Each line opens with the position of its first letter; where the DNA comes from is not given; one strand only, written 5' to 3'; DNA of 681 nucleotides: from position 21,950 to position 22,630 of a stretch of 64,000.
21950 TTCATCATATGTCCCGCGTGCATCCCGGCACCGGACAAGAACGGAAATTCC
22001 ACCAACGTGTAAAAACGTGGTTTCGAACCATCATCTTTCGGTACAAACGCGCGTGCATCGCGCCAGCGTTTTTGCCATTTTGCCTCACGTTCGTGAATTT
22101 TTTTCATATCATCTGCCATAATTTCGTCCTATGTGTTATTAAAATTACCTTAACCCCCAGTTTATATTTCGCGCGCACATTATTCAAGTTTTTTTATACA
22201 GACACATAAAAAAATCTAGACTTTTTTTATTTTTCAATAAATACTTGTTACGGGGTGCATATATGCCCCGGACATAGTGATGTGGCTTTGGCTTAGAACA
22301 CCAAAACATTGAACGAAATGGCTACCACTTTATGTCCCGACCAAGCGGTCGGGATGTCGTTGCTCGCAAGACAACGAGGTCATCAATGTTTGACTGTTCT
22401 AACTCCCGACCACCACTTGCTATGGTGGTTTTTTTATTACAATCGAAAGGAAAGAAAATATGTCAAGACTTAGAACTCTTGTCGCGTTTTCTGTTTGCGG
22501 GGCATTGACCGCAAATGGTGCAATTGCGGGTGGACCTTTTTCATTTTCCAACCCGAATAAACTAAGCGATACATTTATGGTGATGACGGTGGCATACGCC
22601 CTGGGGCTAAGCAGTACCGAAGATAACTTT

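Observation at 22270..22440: Terminator/antiterminator-like structured leader upstream of a PAP2 phosphatase gene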

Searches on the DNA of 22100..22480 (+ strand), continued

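Call 35: search_with_rna_model(model_id=R1, sources=[window, L005, L010, L012, L013, L014, L016, L017, L018, L020, L023, L025, L027, L028, L029, L030, L036, L040, L041, L042, L043, L044, L045, L049, L050, L051, L055], max_evalue=1e-9, make_alignment=true)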
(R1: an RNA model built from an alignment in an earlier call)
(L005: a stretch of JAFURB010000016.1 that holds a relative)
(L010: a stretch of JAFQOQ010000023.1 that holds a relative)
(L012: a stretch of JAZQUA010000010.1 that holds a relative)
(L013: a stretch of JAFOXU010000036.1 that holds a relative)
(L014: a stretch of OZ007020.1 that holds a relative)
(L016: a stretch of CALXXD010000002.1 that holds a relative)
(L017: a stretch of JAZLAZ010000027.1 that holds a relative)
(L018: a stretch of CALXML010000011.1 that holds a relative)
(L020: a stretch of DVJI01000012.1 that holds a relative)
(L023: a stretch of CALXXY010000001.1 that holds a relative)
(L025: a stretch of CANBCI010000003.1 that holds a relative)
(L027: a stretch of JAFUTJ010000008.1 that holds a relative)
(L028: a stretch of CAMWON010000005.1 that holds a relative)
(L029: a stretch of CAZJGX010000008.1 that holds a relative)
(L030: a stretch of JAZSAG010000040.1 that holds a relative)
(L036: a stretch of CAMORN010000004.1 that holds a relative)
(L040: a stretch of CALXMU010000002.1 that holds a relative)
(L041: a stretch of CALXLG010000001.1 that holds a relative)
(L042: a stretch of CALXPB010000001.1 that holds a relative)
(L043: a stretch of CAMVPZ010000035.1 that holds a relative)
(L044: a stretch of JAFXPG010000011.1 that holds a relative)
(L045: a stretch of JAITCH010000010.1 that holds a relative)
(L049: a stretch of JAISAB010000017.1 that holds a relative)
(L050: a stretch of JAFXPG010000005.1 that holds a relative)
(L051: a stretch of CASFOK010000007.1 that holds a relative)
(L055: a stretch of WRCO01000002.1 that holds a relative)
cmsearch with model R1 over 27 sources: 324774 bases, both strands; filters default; matches with E-value up to 1e-9: 32.
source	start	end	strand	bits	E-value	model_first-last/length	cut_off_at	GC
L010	4815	4980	+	152.5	2.1e-35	1-169/169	no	0.46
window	22271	22434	+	151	5e-35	1-169/169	no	0.47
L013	135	293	+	150.4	6.7e-35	1-169/169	no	0.43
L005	4812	4975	+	149.4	1.2e-34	1-169/169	no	0.45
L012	4810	4973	+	147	4.8e-34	1-169/169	no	0.45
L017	4805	4970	+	142.9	4.8e-33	1-169/169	no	0.43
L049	4812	4970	+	132.1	2.2e-30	1-169/169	no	0.48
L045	4827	4978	+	129.3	1.1e-29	1-169/169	no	0.41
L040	4728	4902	+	126.7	4.6e-29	1-169/169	no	0.41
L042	4766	4940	+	126.6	5e-29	1-169/169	no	0.41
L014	4820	4981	+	125.9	7.2e-29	1-169/169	no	0.45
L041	4765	4940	+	125.8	8e-29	1-169/169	no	0.4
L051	4796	4970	+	125.3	1e-28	1-169/169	no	0.42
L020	4822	4979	+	125.2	1.1e-28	1-169/169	no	0.46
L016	4821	4979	+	123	3.9e-28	1-169/169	no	0.45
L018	4821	4979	+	122.8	4.4e-28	1-169/169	no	0.45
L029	4728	4900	+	115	3.6e-26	1-169/169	no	0.39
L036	4773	4956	+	111.2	3e-25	1-169/169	no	0.39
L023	4719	4892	+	111.1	3.3e-25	1-169/169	no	0.4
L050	4809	4977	+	109.1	1e-24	1-169/169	no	0.4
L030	4723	4916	+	107.6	2.3e-24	1-169/169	no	0.42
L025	4723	4894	+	106.7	3.9e-24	1-169/169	no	0.43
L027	4748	4940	+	103.4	2.6e-23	1-169/169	no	0.44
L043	4138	4322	+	102.7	3.8e-23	1-169/169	no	0.41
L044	4741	4923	+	102.6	4e-23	1-169/169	no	0.38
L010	6380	6563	+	81.2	7.7e-18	1-169/169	no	0.41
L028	4780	4955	+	76.7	9.9e-17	1-169/169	no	0.37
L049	3233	3391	-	69.2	6.7e-15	1-169/169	no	0.5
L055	4791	4965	+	64.2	1.2e-13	1-169/169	no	0.43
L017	3885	4052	-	53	6.6e-11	1-169/169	no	0.4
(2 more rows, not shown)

Alignment A6: 32 matches aligned to the model, 240 columns, each read 5' to 3' on its own strand. Consensus structure (alignment columns), stored with it:
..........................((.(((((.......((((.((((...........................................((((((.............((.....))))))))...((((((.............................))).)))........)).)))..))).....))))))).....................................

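Call 51: build_rna_model(alignment_id=A6, structure=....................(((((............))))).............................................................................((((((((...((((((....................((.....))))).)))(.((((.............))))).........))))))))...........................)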
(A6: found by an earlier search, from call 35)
Model R2 built from alignment A6 (32 sequences, 240 columns); structure: as given.
model positions 168; base pairs 26; branch points 2; effective number of sequences 7.36; information 0.59 bits per position. Calibrated on 0.2 Mb of random sequence (short: E-values are rough).
structure used (alignment columns):
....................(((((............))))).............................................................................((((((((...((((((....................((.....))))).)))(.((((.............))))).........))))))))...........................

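Call 52: search_with_rna_model(model_id=R2, sources=[window, L005, L006, L007, L008, L009, L010, L011, L012, L013, L014, L015, L016, L017, L018, L019, L020, L021, L022, L023, L024, L025, L026, L027, L028, L029, L030, L031, L032, L033, L034, L035, L036, L037, L038, L039, L040, L041, L042, L043, L044, L045, L046, L047, L048, L049, L050, L051, L052, L053, L054, L055, L056, L057, L058, L059], max_evalue=0.001, make_alignment=true)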
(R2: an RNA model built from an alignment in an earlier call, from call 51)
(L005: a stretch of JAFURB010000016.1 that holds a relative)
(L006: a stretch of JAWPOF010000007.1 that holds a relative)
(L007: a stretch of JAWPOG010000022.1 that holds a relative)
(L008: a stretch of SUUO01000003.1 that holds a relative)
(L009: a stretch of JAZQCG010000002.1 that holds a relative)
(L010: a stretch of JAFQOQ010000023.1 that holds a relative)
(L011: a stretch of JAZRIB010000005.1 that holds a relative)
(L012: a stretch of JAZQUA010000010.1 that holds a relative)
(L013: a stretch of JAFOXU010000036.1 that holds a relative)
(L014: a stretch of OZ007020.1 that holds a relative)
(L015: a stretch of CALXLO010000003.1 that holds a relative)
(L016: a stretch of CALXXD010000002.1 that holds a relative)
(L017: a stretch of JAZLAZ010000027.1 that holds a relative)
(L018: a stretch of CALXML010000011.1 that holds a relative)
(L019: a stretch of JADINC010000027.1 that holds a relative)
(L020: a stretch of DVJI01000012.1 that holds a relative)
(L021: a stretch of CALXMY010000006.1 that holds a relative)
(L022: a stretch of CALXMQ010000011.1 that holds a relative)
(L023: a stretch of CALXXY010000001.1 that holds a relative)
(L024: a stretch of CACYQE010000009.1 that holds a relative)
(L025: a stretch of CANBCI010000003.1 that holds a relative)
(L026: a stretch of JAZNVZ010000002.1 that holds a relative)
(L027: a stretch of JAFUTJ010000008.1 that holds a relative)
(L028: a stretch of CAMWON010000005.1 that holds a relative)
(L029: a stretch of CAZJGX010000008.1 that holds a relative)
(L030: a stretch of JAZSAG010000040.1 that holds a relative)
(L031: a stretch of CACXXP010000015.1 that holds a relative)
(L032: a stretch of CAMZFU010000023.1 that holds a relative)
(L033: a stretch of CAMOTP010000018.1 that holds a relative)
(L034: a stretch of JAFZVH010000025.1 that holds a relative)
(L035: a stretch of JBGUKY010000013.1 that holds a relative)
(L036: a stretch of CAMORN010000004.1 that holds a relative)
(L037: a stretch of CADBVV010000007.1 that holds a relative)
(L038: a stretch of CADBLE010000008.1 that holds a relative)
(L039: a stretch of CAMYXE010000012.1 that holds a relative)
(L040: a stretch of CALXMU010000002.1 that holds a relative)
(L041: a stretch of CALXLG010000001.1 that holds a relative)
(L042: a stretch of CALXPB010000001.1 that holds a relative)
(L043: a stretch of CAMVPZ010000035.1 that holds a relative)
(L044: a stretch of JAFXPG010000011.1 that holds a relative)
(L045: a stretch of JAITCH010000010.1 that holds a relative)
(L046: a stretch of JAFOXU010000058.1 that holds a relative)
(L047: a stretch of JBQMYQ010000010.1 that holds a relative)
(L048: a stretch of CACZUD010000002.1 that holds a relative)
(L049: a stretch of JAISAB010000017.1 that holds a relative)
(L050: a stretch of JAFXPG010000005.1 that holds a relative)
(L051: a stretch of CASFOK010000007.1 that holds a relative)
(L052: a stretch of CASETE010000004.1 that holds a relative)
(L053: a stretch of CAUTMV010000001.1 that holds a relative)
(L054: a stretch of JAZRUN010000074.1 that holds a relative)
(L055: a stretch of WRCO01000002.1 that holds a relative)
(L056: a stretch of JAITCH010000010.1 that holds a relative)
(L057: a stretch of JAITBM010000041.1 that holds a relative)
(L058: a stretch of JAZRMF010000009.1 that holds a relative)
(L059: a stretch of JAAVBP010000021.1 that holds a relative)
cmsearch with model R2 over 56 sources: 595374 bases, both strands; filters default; matches with E-value up to 0.001: 48.
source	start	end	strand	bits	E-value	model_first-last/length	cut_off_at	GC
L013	135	293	+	154.9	6.5e-30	1-168/168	no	0.43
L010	4815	4980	+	149.4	9.3e-29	1-168/168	no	0.46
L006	4813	4976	+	148.9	1.2e-28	1-168/168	no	0.46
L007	1907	2070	+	148.9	1.2e-28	1-168/168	no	0.46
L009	4813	4976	+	148.9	1.2e-28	1-168/168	no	0.46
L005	4812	4975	+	148.7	1.3e-28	1-168/168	no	0.45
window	22271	22434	+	148.7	1.3e-28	1-168/168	no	0.47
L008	4812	4975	+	148.2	1.7e-28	1-168/168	no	0.46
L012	4810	4973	+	142.9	2.2e-27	1-168/168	no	0.45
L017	4805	4970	+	142.3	2.9e-27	1-168/168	no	0.43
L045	4827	4978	+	134.4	1.3e-25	1-168/168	no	0.41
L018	4821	4979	+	131.4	5.5e-25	1-168/168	no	0.45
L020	4822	4979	+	131.1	6.3e-25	1-168/168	no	0.46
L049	4812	4970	+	130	1.1e-24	1-168/168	no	0.48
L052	4796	4970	+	129.4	1.5e-24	1-168/168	no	0.41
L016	4821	4979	+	129.1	1.7e-24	1-168/168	no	0.45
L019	4696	4853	+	129.1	1.7e-24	1-168/168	no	0.45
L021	4823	4980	+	128.8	1.9e-24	1-168/168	no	0.46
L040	4728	4902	+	127.6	3.5e-24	1-168/168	no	0.41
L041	4765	4940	+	127.1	4.3e-24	1-168/168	no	0.4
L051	4796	4970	+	126.8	5e-24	1-168/168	no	0.42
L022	4824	4980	+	126.5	6e-24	1-168/168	no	0.46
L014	4820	4981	+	125.9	8e-24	1-168/168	no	0.45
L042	4766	4940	+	125.5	9.5e-24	1-168/168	no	0.41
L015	4820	4981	+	122.6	4e-23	1-168/168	no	0.46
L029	4728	4900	+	108.8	3.1e-20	1-168/168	no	0.39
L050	4809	4977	+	107.6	5.4e-20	1-168/168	no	0.4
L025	4723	4894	+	104.1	2.9e-19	1-168/168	no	0.43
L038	4773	4956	+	102.9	5.4e-19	1-168/168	no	0.39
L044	4741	4923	+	100.3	1.9e-18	1-168/168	no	0.38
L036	4773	4956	+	100.1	2.1e-18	1-168/168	no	0.39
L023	4719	4892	+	99.8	2.4e-18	1-168/168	no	0.4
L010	6380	6563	+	97.2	8.5e-18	1-168/168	no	0.41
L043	4138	4322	+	97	9.3e-18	1-168/168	no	0.41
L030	4723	4916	+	95.6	1.8e-17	1-168/168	no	0.42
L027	4748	4940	+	92.1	9.8e-17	1-168/168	no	0.44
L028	4780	4955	+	86.8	1.3e-15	1-168/168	no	0.37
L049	3233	3391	-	77.3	1.2e-13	1-168/168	no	0.5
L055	4791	4965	+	77.2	1.3e-13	1-168/168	no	0.43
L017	3885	4052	-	71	2.6e-12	1-168/168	no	0.4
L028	4425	4606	-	49.4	9.2e-08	1-168/168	no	0.49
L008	6770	6921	+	40.5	6.6e-06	1-168/168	no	0.4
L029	768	942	+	34.2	0.00014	1-168/168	no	0.44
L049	8546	8750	-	33.2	0.00023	1-168/168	no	0.46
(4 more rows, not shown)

Alignment A7: 48 matches aligned to the model, 301 columns, each read 5' to 3' on its own strand. Consensus structure (alignment columns), stored with it:
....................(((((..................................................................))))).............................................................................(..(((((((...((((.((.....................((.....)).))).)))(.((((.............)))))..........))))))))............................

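Call 54: search_with_rna_model(model_id=R2, sources=[window, L005, L010, L012, L013, L014, L016, L017, L018, L020, L023, L025, L027, L028, L029, L030, L036, L040, L041, L042, L043, L044, L045, L049, L050, L051, L055], max_evalue=1e-10, make_alignment=true)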
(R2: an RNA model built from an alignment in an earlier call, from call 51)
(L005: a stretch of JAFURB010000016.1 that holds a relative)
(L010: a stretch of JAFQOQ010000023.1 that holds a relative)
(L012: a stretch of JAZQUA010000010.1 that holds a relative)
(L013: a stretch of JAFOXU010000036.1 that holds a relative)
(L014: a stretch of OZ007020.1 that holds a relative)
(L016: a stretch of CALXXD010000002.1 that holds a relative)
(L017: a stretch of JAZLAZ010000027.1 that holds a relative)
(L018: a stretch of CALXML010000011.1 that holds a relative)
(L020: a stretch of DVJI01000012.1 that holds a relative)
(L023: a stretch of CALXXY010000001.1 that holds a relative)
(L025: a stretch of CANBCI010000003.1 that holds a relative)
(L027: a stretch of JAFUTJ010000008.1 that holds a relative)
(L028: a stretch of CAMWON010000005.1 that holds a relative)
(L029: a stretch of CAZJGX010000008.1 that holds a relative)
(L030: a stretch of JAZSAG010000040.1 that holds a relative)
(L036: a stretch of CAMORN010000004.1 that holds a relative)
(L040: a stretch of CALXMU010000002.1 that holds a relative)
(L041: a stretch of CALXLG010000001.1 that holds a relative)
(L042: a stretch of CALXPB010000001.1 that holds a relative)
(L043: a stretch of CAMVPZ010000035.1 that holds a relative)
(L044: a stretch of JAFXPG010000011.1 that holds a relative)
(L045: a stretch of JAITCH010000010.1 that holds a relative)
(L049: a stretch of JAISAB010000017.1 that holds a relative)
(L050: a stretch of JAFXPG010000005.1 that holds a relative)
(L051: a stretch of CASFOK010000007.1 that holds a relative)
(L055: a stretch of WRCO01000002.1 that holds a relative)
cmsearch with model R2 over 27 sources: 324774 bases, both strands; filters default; matches with E-value up to 1e-10: 32.
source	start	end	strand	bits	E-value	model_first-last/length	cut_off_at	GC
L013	135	293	+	154.9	3.5e-30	1-168/168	no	0.43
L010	4815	4980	+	149.4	5.1e-29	1-168/168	no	0.46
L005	4812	4975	+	148.7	7.1e-29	1-168/168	no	0.45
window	22271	22434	+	148.7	7.2e-29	1-168/168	no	0.47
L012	4810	4973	+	142.9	1.2e-27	1-168/168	no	0.45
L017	4805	4970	+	142.3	1.6e-27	1-168/168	no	0.43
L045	4827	4978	+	134.4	7.1e-26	1-168/168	no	0.41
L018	4821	4979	+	131.4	3e-25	1-168/168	no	0.45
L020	4822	4979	+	131.1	3.5e-25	1-168/168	no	0.46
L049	4812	4970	+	130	5.9e-25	1-168/168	no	0.48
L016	4821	4979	+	129.1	9.3e-25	1-168/168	no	0.45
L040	4728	4902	+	127.6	1.9e-24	1-168/168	no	0.41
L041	4765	4940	+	127.1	2.4e-24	1-168/168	no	0.4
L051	4796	4970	+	126.8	2.7e-24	1-168/168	no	0.42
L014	4820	4981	+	125.9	4.4e-24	1-168/168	no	0.45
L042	4766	4940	+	125.5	5.2e-24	1-168/168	no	0.41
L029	4728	4900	+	108.8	1.7e-20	1-168/168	no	0.39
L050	4809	4977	+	107.6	3e-20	1-168/168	no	0.4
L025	4723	4894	+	104.1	1.6e-19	1-168/168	no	0.43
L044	4741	4923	+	100.3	1e-18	1-168/168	no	0.38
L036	4773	4956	+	100.1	1.1e-18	1-168/168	no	0.39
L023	4719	4892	+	99.8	1.3e-18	1-168/168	no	0.4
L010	6380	6563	+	97.2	4.7e-18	1-168/168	no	0.41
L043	4138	4322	+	97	5.1e-18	1-168/168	no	0.41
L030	4723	4916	+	95.6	9.8e-18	1-168/168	no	0.42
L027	4748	4940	+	92.1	5.4e-17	1-168/168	no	0.44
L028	4780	4955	+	86.8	6.9e-16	1-168/168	no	0.37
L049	3233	3391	-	77.3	6.8e-14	1-168/168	no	0.5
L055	4791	4965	+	77.2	7.2e-14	1-168/168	no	0.43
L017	3885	4052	-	71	1.4e-12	1-168/168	no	0.4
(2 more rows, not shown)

Alignment A8: 32 matches aligned to the model, 238 columns, each read 5' to 3' on its own strand. Consensus structure (alignment columns), stored with it:
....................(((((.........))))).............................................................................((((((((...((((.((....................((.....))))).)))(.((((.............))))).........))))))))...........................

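Call 62: search_with_rna_model(model_id=R2, sources=[L080, L081, L082, L083, L084, L085, L086, L087, L088, L089, L090, L091, L092, L093, L094, L095, L096, L097, L098, L099, L100, L101, L102, L103, L104, L105, L106, L107, L108, L109, L110, L111, L112, L113, L114, L115, L116, L117, L118, L119, L120, L121, L122, L123, L124, L125, L126, L127, L128, L129, L130, L131, L132, L133, L134, L135, L136, L137, L138, L139, L140, L141, L142, L143, L144, L145, L146, L147, L148, L149, L150, L151, L152, L153, L154, L155, L156, L157, L158, L159], max_evalue=0.01)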
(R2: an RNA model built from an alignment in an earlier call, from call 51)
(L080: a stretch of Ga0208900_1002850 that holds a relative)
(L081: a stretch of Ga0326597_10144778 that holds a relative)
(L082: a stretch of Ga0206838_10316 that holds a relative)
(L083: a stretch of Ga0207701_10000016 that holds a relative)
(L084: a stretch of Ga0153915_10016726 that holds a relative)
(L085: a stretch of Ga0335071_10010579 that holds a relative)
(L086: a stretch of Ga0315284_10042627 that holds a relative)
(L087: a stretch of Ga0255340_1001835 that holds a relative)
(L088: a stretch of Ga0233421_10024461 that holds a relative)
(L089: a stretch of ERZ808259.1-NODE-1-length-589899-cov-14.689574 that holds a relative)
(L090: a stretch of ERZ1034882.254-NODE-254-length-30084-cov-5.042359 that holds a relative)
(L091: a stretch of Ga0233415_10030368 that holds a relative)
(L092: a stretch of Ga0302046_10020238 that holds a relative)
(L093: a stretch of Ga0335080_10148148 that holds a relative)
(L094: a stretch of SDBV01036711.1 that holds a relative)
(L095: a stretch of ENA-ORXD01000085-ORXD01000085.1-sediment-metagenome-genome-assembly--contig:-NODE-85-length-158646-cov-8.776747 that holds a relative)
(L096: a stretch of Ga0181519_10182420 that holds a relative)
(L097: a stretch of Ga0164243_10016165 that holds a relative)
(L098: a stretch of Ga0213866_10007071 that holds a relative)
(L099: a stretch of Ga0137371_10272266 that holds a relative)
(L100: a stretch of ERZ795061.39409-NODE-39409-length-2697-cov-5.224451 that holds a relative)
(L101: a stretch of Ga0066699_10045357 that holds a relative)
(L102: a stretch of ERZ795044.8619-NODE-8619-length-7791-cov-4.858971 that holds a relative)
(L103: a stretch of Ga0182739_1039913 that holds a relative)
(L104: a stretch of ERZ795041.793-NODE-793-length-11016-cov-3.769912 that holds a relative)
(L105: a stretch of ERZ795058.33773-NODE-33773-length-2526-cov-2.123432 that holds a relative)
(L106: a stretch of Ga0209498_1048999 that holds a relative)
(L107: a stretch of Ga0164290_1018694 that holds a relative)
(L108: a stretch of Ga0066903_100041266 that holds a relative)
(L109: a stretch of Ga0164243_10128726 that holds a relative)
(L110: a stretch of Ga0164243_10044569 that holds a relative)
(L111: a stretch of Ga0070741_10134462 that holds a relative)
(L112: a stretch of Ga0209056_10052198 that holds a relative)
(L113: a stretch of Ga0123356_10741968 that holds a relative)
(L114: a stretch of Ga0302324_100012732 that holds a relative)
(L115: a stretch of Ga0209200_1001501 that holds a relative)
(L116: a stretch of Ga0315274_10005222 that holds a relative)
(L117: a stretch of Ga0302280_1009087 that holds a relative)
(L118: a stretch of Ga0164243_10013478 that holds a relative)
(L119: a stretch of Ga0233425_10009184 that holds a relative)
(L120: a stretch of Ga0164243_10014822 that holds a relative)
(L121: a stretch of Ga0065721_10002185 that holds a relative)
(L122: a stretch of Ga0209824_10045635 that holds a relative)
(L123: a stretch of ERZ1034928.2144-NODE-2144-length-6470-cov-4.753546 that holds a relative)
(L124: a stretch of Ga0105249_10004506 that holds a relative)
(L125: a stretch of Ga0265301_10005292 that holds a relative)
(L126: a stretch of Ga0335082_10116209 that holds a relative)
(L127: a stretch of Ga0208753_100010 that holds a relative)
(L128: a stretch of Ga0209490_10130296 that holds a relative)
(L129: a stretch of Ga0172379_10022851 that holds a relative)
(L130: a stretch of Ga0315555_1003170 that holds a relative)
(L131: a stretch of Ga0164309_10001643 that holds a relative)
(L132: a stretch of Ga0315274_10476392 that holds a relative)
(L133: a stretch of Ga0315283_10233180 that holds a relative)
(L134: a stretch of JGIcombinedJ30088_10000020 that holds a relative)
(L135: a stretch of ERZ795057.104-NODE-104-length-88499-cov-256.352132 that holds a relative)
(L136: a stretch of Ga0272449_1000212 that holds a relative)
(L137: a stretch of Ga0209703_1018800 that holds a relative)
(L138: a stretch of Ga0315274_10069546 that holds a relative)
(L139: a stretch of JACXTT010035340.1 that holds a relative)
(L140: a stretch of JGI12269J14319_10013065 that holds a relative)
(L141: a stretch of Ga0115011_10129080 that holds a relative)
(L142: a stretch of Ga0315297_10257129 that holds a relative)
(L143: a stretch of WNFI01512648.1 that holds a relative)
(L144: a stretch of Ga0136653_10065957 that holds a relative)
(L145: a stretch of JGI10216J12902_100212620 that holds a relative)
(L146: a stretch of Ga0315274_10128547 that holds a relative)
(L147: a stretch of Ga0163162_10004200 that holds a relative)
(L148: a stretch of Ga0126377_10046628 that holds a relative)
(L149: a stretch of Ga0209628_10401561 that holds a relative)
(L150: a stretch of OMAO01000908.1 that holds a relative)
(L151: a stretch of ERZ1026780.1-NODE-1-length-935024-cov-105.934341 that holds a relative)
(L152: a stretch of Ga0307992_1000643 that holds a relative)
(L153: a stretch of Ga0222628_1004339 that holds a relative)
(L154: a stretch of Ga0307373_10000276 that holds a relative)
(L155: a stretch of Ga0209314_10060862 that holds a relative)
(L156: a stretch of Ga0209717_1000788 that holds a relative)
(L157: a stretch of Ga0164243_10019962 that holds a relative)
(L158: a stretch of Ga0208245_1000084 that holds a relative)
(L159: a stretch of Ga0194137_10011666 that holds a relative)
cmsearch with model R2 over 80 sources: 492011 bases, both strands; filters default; matches with E-value up to 0.01: 6.
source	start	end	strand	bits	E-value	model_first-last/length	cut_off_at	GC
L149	320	467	-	85.1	2.4e-15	1-168/168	no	0.48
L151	2335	2483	-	77.6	9e-14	1-168/168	no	0.42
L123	3918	4066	-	76.8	1.3e-13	1-168/168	no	0.42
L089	634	786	-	74.7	3.6e-13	1-168/168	no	0.44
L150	1170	1353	-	58.5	9.2e-10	1-168/168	no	0.42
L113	635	806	-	47.1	2.2e-07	1-168/168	no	0.46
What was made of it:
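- Tried and rejected: Of the 80 loci it listed, only 6 were true members (call 62).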
